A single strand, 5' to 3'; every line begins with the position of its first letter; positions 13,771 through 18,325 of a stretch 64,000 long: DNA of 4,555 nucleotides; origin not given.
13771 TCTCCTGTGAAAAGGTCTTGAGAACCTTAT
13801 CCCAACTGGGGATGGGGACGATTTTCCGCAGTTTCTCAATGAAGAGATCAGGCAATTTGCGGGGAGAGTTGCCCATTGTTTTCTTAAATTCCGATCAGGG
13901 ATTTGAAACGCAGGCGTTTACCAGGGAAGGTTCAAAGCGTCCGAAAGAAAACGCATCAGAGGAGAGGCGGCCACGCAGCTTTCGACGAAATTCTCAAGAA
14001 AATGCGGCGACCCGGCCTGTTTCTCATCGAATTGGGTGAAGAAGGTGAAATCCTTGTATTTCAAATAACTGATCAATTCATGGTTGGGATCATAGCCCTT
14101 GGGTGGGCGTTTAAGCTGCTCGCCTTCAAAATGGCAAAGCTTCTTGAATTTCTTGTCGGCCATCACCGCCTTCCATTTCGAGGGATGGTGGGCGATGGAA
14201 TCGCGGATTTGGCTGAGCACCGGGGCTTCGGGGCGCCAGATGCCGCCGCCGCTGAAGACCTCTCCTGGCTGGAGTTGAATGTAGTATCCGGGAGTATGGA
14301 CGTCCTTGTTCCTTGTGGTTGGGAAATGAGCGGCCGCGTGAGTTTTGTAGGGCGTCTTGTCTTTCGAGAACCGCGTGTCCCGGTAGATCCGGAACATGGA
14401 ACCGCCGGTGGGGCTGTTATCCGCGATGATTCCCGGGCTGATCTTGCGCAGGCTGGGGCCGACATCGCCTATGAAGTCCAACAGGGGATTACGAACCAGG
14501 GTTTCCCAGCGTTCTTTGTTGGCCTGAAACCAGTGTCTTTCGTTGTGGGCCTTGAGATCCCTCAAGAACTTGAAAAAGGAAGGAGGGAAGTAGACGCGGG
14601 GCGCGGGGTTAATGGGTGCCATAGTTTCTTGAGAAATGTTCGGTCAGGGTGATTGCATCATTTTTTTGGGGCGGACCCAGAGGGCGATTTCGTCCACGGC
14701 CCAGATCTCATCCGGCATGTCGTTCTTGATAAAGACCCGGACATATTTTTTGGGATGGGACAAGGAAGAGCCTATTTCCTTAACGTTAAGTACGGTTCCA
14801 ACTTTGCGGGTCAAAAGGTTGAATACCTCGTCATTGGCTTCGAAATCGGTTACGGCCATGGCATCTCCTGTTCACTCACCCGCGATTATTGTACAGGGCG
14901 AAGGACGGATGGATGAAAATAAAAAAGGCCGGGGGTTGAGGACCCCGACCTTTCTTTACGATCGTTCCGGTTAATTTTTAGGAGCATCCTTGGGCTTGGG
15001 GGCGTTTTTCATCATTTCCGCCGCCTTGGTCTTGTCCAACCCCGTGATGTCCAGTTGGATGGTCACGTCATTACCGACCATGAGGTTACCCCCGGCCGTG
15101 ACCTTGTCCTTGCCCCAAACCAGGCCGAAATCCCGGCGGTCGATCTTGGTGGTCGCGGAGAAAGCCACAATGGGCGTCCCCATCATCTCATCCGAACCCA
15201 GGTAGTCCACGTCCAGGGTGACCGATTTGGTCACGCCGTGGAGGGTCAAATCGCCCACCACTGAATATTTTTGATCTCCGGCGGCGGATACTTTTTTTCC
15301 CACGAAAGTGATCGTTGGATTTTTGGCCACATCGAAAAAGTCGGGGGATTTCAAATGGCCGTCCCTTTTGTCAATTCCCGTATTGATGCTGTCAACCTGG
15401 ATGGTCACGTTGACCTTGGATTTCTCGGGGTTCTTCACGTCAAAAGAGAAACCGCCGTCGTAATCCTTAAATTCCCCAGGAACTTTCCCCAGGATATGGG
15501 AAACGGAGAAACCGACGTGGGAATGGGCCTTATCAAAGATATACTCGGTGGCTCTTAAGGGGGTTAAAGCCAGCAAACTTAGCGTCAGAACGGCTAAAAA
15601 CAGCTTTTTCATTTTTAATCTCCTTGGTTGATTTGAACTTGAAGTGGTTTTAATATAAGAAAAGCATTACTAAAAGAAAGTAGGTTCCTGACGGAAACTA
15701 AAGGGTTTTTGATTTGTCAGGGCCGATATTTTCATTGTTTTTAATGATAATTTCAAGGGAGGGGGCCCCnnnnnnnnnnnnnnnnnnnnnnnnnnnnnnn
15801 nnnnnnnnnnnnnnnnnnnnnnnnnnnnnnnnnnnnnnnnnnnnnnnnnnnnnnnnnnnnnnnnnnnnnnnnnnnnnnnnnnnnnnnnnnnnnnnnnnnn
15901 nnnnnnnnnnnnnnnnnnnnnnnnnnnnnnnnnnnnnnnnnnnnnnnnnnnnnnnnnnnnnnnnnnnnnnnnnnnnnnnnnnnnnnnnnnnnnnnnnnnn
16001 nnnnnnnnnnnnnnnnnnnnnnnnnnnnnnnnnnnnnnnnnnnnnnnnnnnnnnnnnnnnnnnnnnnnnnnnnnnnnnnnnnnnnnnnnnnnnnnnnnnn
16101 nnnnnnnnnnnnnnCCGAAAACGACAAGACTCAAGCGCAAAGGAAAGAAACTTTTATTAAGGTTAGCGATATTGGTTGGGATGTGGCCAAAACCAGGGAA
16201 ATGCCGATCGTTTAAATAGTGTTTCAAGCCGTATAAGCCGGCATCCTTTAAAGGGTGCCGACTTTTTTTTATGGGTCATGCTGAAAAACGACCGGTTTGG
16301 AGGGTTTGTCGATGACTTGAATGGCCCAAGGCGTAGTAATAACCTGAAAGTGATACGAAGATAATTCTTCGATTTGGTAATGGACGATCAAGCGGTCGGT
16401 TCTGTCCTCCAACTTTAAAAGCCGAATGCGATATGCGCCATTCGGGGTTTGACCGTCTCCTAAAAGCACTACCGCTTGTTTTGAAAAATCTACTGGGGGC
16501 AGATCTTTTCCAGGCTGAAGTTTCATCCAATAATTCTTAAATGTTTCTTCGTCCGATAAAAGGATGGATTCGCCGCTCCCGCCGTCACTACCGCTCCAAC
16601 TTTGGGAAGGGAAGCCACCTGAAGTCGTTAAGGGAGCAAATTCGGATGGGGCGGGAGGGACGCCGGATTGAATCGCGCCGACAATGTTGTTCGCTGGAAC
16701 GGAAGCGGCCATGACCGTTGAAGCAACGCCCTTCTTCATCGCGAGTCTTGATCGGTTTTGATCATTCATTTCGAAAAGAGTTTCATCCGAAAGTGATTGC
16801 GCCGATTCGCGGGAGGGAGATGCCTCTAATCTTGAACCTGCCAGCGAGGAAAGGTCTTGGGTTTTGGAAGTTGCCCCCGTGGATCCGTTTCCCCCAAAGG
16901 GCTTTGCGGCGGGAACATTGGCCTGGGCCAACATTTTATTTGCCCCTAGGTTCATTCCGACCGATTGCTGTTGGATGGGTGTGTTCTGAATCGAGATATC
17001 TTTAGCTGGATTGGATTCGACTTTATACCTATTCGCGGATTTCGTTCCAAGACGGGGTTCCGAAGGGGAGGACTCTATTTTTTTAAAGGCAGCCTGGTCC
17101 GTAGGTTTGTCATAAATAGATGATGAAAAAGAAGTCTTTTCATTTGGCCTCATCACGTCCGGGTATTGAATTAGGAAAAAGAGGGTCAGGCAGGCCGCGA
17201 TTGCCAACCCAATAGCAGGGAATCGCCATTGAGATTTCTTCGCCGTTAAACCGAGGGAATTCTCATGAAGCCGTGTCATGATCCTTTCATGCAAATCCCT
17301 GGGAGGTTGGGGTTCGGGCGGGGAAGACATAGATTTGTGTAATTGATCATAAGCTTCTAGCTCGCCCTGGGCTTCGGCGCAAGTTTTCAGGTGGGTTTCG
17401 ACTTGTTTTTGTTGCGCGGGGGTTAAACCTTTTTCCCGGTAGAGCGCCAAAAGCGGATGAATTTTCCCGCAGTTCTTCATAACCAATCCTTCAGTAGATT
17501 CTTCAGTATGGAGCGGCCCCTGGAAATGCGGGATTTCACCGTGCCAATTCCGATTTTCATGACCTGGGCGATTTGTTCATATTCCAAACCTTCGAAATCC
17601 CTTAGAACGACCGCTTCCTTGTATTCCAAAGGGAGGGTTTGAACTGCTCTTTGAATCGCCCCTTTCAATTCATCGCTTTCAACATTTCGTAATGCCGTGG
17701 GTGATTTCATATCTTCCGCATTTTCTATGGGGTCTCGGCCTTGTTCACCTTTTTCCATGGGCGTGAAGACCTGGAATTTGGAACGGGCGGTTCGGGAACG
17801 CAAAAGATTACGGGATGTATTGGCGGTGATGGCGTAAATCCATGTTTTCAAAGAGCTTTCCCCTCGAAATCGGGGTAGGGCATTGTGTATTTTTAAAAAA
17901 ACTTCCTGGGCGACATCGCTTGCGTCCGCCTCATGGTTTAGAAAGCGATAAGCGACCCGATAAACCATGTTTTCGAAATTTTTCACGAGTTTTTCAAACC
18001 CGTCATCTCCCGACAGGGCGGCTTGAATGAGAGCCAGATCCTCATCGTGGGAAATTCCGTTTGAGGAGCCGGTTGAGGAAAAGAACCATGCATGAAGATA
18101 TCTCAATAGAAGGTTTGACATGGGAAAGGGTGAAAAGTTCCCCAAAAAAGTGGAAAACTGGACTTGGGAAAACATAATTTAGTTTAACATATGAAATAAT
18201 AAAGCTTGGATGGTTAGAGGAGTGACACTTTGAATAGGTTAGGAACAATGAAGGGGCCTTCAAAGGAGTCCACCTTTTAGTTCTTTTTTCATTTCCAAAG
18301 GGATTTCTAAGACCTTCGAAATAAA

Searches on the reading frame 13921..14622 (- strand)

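Call 51: search_protein_families(library=pfam, proteins=[window:13921-14622:-], max_evalue=0.00001)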
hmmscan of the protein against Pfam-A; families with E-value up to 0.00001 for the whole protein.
window:13921-14622:- (234 aa): 1 family
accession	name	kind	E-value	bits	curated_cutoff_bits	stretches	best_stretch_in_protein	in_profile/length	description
PF09365.15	DUF2461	-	5.8e-67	226.1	22.8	1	16-225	2-208/208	Conserved hypothetical protein (DUF2461)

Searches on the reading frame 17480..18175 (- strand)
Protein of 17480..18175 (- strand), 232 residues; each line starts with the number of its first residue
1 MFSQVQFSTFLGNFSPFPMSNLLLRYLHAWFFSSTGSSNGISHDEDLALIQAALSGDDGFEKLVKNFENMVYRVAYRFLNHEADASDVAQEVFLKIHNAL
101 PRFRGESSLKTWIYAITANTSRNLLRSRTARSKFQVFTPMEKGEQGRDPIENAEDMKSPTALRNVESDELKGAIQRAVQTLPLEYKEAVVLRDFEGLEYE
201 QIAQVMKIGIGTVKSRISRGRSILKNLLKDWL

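Call 51: search_protein_families(library=pfam, proteins=[window:17480-18175:-], max_evalue=0.00001)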
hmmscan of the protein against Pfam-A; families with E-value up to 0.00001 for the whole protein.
window:17480-18175:- (232 aa): 4 families
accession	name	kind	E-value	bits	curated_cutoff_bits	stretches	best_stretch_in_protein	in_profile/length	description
PF04542.20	Sigma70_r2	-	1.5e-17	63.6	24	1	63-129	1-69/71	Sigma-70 region 2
PF08281.18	Sigma70_r4_2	-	1.8e-16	60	25.7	1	173-222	3-52/54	Sigma-70, region 4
PF04545.22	Sigma70_r4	-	3.4e-08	33.3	24.1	1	178-225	2-49/50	Sigma-70, region 4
PF07638.17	Sigma70_ECF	-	8e-06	26.3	21.1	0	49-225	7-180/185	ECF sigma factor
